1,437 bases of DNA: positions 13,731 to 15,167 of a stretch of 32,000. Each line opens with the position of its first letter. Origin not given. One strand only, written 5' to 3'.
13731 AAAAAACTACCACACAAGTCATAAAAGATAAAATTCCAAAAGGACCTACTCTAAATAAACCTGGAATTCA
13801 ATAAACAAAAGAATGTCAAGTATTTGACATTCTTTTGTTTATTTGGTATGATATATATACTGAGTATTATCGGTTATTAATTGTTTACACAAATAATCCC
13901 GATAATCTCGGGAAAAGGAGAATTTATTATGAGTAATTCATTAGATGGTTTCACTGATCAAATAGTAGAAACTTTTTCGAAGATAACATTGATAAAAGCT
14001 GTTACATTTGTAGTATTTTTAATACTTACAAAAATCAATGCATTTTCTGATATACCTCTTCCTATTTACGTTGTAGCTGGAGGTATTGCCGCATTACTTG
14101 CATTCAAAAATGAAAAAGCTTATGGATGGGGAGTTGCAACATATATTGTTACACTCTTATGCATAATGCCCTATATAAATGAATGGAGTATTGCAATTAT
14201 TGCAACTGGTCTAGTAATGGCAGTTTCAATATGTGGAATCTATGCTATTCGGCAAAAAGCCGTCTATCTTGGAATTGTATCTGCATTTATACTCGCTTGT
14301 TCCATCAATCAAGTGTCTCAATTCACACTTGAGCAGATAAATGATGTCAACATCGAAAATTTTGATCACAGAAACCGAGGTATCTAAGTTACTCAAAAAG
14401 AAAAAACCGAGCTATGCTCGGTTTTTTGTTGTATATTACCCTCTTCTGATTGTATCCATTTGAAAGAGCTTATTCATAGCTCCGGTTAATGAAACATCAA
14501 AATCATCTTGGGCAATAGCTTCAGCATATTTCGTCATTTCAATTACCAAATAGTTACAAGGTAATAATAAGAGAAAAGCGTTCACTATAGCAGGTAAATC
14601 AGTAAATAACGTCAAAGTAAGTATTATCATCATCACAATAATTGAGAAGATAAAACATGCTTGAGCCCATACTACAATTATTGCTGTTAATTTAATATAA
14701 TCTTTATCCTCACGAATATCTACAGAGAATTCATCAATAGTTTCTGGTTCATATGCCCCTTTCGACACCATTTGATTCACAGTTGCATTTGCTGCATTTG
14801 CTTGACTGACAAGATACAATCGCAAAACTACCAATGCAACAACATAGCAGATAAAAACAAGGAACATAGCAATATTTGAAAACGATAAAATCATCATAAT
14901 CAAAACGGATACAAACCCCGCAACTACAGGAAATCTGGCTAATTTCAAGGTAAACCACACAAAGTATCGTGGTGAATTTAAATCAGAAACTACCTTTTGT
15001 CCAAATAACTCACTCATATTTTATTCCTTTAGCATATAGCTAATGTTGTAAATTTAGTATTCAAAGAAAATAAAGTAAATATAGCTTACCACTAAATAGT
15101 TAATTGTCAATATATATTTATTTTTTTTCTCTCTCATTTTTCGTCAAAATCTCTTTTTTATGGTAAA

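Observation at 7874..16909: Nine-kb accessory block of three giant uncharacterised proteins (771, 1146 and 570 aa)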

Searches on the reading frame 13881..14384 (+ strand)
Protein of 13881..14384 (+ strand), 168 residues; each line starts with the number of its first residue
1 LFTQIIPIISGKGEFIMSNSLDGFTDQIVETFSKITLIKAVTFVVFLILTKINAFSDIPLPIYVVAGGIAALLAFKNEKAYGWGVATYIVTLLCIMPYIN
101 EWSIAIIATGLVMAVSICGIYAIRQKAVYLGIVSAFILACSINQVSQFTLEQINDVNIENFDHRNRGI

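Call 7: search_protein_families(library=pfam, max_evalue=1, proteins=[window:13881-14384:+])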
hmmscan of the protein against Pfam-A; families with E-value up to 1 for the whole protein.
seq(168 aa): 0 families
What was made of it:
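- On Pore-forming colicin with immunity protein: No colicin domain (call 7).
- Closest known: Pore-forming colicin and immunity gene pairs. Different: There is no colicin pore domain by Pfam (call 7).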

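Call 8: search_protein_families(library=phrogs, max_evalue=1, proteins=[window:13881-14384:+])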
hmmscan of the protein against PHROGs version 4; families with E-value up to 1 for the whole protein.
seq(168 aa): 1 family
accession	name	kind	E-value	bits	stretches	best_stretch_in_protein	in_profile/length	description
phrog_18934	-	unknown function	0.13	13.6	1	22-52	25-55/62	-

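Call 41: search_protein_families(library=ncbifam, max_evalue=1, proteins=[window:13881-14384:+])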
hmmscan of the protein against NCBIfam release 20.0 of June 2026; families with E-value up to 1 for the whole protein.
seq(168 aa): 0 families
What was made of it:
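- On FtsEX-regulated cell-wall hydrolase activators (EnvC/PcsB/CwlO type): No such Pfam or NCBIfam hit (calls 7, 41).
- Closest known: FtsEX-associated coiled-coil partners. Different: There is no signal peptide and no LytM, CHAP or NlpC/P60 domain by Pfam or NCBIfam (calls 7, 41).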

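Call 42: search_protein_families(library=padloc, max_evalue=1, proteins=[window:13881-14384:+])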
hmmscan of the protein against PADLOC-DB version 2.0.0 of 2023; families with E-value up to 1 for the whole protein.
seq(168 aa): 0 families

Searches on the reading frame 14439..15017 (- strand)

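Call 7: search_protein_families(library=pfam, max_evalue=1, proteins=[window:14439-15017:-])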
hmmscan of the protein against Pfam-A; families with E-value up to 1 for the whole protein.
seq(193 aa): 0 families

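Call 8: search_protein_families(library=phrogs, max_evalue=1, proteins=[window:14439-15017:-])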
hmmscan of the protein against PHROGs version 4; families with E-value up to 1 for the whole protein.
seq(193 aa): 2 families
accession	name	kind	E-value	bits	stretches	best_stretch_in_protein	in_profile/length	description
phrog_36329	-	unknown function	0.12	13.2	1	15-47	100-133/140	-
phrog_15596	-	head and packaging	0.42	12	1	33-130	6-103/113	minor head protein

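Call 41: search_protein_families(library=ncbifam, max_evalue=1, proteins=[window:14439-15017:-])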
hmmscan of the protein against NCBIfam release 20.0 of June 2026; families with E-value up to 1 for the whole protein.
seq(193 aa): 0 families

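Call 42: search_protein_families(library=padloc, max_evalue=1, proteins=[window:14439-15017:-])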
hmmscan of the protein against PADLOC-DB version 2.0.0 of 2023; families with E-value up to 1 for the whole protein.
seq(193 aa): 0 families
